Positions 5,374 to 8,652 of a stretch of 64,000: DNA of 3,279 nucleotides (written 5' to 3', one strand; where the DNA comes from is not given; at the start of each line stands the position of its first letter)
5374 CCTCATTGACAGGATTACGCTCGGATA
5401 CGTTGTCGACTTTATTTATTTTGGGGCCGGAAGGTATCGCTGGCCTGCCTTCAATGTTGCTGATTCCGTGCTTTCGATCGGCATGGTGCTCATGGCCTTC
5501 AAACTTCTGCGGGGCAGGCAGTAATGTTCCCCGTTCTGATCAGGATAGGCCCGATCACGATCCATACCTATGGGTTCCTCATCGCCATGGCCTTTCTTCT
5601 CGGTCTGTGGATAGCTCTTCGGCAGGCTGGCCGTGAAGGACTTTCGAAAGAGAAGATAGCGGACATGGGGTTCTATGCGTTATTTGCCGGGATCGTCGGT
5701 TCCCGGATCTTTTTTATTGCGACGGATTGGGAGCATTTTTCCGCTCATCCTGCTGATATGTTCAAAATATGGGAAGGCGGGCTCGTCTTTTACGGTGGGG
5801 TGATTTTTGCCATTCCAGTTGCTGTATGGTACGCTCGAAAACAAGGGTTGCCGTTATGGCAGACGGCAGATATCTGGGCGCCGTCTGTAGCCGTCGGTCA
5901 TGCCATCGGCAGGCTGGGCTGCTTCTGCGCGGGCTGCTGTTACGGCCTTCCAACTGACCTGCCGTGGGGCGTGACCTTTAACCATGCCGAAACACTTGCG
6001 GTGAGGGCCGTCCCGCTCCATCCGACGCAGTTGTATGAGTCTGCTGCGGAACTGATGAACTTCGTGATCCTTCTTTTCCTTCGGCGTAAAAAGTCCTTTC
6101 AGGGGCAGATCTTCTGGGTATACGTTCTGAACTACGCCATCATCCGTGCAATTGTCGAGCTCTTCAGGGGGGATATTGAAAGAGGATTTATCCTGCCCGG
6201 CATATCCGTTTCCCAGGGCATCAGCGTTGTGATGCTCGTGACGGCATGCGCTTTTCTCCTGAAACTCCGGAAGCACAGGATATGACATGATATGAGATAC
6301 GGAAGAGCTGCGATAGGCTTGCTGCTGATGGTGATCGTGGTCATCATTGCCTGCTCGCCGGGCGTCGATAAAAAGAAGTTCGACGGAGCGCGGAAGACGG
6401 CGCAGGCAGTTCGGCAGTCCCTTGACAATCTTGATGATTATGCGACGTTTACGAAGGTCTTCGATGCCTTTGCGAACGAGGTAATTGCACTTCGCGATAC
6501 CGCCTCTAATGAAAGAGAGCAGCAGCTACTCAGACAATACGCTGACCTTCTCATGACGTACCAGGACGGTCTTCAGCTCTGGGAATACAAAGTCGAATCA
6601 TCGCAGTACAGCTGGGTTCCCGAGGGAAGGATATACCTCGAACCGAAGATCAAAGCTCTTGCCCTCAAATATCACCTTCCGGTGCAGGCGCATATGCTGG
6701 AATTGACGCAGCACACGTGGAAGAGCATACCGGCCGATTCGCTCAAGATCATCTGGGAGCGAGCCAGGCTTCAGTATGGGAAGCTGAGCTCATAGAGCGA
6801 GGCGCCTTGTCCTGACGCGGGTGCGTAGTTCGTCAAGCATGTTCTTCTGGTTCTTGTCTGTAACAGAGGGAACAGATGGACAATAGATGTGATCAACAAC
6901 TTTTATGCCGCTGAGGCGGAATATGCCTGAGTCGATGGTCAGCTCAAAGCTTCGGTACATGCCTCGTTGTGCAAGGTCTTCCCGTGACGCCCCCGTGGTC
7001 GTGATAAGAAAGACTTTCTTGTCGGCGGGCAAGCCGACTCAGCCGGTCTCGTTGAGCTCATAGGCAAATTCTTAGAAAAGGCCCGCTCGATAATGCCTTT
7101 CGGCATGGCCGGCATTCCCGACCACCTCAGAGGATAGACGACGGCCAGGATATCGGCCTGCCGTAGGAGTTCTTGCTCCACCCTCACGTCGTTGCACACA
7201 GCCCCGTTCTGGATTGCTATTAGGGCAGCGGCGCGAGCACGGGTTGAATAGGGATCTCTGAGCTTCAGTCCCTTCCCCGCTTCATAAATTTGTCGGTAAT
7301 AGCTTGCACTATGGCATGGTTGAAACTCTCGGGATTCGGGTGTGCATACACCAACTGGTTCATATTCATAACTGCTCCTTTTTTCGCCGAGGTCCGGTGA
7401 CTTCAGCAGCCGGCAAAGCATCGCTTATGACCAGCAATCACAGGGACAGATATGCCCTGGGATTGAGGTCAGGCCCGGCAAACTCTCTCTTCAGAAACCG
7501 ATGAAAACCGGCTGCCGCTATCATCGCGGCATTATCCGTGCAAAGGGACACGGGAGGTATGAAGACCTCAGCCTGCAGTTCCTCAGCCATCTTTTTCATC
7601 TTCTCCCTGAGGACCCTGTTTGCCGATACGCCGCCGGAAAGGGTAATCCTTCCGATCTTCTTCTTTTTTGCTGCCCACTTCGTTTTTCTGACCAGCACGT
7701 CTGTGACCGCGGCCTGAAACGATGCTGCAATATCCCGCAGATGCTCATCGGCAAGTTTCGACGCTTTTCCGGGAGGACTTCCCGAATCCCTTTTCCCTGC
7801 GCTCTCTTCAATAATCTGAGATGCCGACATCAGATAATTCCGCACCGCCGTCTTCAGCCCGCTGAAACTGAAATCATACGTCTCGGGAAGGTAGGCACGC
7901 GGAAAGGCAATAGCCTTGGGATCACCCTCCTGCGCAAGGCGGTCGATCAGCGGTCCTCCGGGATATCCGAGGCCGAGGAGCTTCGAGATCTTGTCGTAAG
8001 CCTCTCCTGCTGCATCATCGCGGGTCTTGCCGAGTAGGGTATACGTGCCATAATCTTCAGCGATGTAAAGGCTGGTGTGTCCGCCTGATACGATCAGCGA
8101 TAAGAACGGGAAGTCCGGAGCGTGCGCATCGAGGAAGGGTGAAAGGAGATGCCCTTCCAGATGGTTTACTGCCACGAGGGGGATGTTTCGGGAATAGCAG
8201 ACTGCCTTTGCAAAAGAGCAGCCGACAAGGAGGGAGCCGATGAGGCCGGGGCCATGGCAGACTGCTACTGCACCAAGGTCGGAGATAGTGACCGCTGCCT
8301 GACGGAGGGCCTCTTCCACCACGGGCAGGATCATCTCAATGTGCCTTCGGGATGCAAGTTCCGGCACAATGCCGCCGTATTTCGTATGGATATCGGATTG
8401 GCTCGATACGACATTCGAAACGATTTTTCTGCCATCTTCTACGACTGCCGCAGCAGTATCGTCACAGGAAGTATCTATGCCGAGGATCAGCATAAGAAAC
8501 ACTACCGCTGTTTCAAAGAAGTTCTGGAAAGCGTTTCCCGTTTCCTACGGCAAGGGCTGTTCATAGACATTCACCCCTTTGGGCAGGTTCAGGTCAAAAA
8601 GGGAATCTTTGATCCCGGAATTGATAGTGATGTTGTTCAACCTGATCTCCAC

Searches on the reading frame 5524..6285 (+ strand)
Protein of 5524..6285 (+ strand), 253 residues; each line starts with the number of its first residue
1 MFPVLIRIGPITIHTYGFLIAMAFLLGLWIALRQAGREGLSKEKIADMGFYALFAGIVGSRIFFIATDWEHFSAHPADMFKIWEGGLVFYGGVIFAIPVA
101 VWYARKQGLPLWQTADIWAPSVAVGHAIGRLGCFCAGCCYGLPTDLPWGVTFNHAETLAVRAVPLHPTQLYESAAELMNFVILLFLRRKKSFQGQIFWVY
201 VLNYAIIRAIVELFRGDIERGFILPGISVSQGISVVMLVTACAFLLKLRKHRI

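Call 64: search_protein_families(library=pfam, proteins=[window:5524-6285:+], max_evalue=0.00001)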
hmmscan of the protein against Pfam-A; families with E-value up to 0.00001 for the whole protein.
window:5524-6285:+ (253 aa): 1 family
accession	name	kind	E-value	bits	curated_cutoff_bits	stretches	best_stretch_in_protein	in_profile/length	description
PF01790.23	LGT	-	1.7e-72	244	24.9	1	3-245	1-238/240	Prolipoprotein diacylglyceryl transferase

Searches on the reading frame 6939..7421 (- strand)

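Call 64: search_protein_families(library=pfam, proteins=[window:6939-7421:-], max_evalue=0.00001)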
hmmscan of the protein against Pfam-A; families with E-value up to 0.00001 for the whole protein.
window:6939-7421:- (160 aa): 1 family
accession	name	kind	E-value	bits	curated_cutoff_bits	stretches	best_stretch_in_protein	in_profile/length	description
PF02525.22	Flavodoxin_2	-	2.3e-07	31.2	27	1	72-121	61-110/198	Flavodoxin-like fold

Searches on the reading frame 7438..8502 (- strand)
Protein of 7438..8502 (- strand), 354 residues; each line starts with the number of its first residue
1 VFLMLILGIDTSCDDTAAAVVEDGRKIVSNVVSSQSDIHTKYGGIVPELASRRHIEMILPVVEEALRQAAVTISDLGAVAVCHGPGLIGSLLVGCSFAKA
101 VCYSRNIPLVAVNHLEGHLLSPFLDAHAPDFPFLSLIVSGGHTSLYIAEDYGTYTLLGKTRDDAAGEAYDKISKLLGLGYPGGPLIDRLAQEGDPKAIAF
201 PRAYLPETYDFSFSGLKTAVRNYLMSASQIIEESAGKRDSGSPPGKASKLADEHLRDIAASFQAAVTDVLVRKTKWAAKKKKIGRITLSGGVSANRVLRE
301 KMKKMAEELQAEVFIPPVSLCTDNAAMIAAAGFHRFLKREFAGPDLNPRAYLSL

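Call 64: search_protein_families(library=pfam, proteins=[window:7438-8502:-], max_evalue=0.00001)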
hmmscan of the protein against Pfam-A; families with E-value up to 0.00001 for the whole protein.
window:7438-8502:- (354 aa): 3 families
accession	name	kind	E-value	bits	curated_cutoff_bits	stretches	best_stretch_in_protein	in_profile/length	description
PF00814.31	TsaD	-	6.1e-99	331.5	24.8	1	26-329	1-263/264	tRNA N6-adenosine threonylcarbamoyltransferase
PF02543.21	Carbam_trans_N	-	5.8e-09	36.3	24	1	251-329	269-343/346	Carbamoyltransferase N-terminus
PF22521.2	HypF_C_2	-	6.1e-09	36.4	27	1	251-321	162-232/241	Carbamoyltransferase, Kae1-like Domain, second subdomain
